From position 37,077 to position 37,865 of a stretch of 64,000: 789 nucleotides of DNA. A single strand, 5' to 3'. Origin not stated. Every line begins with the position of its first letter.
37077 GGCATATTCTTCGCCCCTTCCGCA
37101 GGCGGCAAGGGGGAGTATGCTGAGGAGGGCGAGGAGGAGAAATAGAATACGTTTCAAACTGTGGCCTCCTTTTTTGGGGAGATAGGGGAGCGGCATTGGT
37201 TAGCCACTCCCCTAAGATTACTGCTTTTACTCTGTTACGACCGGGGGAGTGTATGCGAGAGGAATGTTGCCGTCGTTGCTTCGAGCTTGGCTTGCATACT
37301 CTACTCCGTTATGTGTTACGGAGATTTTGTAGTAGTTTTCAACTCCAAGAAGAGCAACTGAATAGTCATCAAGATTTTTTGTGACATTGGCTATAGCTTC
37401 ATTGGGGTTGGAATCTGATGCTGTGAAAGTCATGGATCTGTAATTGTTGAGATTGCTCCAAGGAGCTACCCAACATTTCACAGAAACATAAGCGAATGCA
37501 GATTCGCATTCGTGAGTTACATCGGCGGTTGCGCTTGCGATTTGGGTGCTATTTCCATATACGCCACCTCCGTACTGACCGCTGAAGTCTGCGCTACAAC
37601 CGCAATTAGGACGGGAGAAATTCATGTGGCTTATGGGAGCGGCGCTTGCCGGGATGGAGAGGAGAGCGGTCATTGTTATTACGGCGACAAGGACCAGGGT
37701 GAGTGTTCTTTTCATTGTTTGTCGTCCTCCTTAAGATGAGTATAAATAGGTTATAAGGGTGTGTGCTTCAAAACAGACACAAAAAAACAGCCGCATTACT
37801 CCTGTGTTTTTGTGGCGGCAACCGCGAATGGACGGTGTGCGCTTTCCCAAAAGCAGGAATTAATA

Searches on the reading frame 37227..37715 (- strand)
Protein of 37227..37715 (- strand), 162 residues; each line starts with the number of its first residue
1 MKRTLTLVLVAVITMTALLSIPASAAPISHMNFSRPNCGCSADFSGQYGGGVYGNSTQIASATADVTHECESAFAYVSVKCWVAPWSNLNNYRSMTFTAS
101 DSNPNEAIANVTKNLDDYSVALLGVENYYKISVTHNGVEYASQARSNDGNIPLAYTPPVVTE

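Call 13: search_protein_families(library=pfam, proteins=[window:37227-37715:-], max_evalue=0.01)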
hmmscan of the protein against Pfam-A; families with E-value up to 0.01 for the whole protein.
window:37227-37715:- (162 aa): 0 families

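Call 19: find_encoding_contigs(protein=window:37227-37715:-, flank=6000, max_places=10)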
Protein window:37227-37715:- (162 aa): 8 contigs read that carry it; 7 places shown.
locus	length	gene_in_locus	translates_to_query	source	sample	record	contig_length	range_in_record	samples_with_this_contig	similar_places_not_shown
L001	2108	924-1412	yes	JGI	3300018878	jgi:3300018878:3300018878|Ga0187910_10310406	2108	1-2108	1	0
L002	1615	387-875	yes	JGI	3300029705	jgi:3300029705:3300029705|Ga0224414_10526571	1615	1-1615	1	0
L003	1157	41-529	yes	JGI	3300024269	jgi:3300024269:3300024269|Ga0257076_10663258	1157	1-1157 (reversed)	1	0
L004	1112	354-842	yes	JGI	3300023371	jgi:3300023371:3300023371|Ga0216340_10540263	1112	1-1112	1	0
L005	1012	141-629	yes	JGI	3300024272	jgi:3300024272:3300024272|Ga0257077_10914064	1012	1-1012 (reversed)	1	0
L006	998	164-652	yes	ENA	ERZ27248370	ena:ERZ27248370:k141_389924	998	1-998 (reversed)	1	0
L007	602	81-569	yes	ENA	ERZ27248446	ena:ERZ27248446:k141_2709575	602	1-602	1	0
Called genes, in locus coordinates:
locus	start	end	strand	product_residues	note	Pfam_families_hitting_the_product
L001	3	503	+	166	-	?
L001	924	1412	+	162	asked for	-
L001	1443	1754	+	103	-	-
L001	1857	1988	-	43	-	-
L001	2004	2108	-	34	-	?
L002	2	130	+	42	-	?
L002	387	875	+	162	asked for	-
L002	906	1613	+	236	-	?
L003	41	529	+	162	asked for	-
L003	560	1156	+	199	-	?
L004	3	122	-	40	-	?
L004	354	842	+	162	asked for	-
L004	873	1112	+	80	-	?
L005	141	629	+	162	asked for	-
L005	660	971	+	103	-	-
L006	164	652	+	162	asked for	-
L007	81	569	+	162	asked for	-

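Call 40: find_homologous_proteins(query=window:37227-37712:-, max_evalue=0.01)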
Query window:37227-37712:- (161 aa): 8 proteins with E <= 0.01 among 108 candidates.
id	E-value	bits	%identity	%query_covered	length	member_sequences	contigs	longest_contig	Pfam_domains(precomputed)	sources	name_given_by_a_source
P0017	1.2e-101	355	100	100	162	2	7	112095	-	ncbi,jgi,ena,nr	ncbi:MAG: hypothetical protein E7460_00700 [Ruminococcaceae bacterium]|nr:hypothetical protein [Osci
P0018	2.4e-48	182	55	100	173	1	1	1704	-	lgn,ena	-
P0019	1.8e-47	179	57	100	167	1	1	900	-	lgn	-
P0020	1.5e-44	170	54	100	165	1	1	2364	-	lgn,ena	-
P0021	2.0e-44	169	55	100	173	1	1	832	-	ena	-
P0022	4.2e-41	158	52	93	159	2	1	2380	-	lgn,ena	-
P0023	4.5e-41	158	52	100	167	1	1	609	-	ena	-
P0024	3.5e-38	149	52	93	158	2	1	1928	-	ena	-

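Call 41: find_encoding_contigs(protein=P0018, flank=3000, max_places=4)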
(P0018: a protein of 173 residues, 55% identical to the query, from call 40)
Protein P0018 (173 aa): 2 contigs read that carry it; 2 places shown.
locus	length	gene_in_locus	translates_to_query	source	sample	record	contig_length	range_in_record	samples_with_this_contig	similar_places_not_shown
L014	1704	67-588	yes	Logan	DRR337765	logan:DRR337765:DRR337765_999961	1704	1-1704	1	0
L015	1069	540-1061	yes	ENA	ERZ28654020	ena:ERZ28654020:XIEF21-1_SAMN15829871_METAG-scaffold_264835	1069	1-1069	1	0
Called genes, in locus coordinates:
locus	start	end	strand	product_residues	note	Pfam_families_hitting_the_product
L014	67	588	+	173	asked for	-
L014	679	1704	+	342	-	?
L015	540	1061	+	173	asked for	-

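Call 42: find_encoding_contigs(protein=P0020, flank=3000, max_places=4)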
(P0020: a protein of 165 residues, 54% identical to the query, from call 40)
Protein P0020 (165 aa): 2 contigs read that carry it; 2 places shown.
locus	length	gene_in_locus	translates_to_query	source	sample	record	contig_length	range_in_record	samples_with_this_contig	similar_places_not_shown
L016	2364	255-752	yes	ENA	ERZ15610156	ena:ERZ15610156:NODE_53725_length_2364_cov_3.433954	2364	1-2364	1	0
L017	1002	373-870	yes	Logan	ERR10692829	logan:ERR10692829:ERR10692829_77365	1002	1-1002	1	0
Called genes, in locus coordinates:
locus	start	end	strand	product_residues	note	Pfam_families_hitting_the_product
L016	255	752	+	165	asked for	-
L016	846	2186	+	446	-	-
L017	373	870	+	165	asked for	-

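Call 43: find_encoding_contigs(protein=P0022, flank=3000, max_places=4)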
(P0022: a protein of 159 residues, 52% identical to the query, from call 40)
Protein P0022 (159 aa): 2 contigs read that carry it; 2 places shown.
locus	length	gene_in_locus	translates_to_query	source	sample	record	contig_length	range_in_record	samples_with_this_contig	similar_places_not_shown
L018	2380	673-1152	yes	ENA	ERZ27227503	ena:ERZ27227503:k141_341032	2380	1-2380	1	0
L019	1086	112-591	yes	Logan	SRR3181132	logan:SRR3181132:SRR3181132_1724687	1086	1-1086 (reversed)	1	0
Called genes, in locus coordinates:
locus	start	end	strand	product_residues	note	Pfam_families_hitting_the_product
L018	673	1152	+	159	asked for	-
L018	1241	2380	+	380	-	?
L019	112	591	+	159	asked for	-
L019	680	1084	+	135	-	?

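Call 44: find_encoding_contigs(protein=P0024, flank=3000, max_places=4)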
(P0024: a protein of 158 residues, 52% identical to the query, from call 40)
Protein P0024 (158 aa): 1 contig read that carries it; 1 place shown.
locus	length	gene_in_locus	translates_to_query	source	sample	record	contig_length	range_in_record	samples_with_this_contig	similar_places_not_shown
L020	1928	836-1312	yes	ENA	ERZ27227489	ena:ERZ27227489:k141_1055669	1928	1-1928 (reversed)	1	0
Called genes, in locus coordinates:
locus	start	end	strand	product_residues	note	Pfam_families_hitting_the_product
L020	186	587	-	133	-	-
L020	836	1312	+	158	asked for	-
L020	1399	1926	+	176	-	?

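Call 64: search_protein_families(library=ncbifam, proteins=[window:37227-37715:-], max_evalue=1)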
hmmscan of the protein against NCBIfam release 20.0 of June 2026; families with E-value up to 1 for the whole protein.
window:37227-37715:- (162 aa): 0 families

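Call 89: predict_structure(alignment_id=A6)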
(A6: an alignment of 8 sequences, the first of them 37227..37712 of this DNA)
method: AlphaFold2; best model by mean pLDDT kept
length: 161 residues; sequences in the alignment: 8
mean_pLDDT: 72.0   pTM: 0.66
mean pLDDT of the five models: 72.0, 71.2, 70.2, 67.9, 64.9
residues with pLDDT >= 90: 25; 70-90: 77; 50-70: 26; < 50: 33
segments of 3 or more residues with pLDDT < 50: 1-3, 8-25, 152-161
pLDDT, mean of each block of 10 residues (from residue 1): 48 37 52 71 68 69 87 91 81 91 92 84 84 89 73 39 41
secondary structure, 60 per line:
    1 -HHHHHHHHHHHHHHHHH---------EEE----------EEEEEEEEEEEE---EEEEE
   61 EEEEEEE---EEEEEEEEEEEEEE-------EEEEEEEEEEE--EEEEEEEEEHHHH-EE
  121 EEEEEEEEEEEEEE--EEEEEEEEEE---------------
elements in order: H2-18 E28-30 E41-52 E56-67 E71-84 E92-102 E105-113 H114-117 E119-134 E137-146

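Call 93: fold_search(model_id=the predicted structure, library=pdb)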
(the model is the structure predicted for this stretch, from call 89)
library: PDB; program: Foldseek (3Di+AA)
matches with E <= 10: 1101; with E <= 0.001: 4
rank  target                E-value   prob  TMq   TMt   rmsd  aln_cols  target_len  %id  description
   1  9c6e                  1.7e-04  1.00  0.33  0.19   7.6       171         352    9  High-resolution structure of bovine (3-367)Arrestin-1 in a pre-activated conformation (released 2024-11-06)
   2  8fuu                  6.1e-04  0.99  0.34  0.20   7.5       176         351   11  Crystal structure of Xenopus laevis arrestin 1 - P3221 crystal form (released 2024-07-24)
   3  8fut                  8.5e-04  1.00  0.35  0.20   7.7       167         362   10  Crystal structure of Xenopus laevis arrestin 1 - P3121 crystal form (released 2024-07-24)
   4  6kl7_B                9.0e-04  0.85  0.24  0.14  11.7       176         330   10  Beta-arrestin 1 mutant S13D/T275D (released 2020-01-29)
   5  5w0p_C                1.3e-03  0.92  0.28  0.09   8.1       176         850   10  Crystal structure of rhodopsin bound to visual arrestin determined by X-ray free electron laser (released 2017-08-09)
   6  8hst_A                1.5e-03  0.96  0.30  0.17   7.9       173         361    9  The structure of rat beta-arrestin1 (released 2023-07-19)
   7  6u1n_C                1.6e-03  0.95  0.29  0.17   8.0       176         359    7  GPCR-Beta arrestin structure in lipid bilayer (released 2020-02-26)
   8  5w0p_A                1.8e-03  0.98  0.33  0.09   7.6       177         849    8  Crystal structure of rhodopsin bound to visual arrestin determined by X-ray free electron laser (released 2017-08-09)
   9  7jtb_C                2.1e-03  0.90  0.27  0.16   8.5       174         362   10  CRYSTAL STRUCTURE OF NATIVE BOVINE ARRESTIN 1 IN COMPLEX WITH INOSITOL HEXAKISPHOSPHATE (released 2021-10-13)
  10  8dhl_A                2.2e-03  0.90  0.23  0.06   9.3       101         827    8  Tannerella forsythia beta-glucuronidase (L2) (released 2023-05-17)
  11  8b7d                  2.5e-03  0.66  0.23  0.24  13.6       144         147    7  Luminal domain of TMEM106B (released 2023-07-19)
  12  4ph8_A                2.6e-03  0.97  0.32  0.33  10.3       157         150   10  Crystal structure of AggA, the major subunit of aggregative adherence fimbriae type I (AAF/I) from the Escherichia col (released 2014-10-01)
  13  3mnm_C                2.7e-03  0.93  0.30  0.39  10.6       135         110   12  Crystal structure of GAE domain of GGA2p from Saccharomyces cerevisiae (released 2010-09-08)
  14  7jxa_B                2.7e-03  0.82  0.25  0.15  11.8       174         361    8  CRYSTAL STRUCTURE OF NATIVE BOVINE ARRESTIN 1 IN COMPLEX WITH INOSITOL 1,4,5-TRIPHOSPHATE (released 2021-10-13)
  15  9mba_B                2.9e-03  0.99  0.35  0.20   7.3       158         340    9  Cryo-EM structure of complex of transducer-bound GPCR (released 2025-10-01)
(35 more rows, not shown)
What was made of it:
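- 34118..40825 (-): Genes downstream of the two leaders: lipoprotein C (39476-40825), lipoprotein B (38338-39450), small secreted protein (37227-37715), lipoprotein A (35805-37196) and a 553-aa lipoprotein (34118-35779). The model of the small protein is a beta-sandwich (calls 89, 93).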
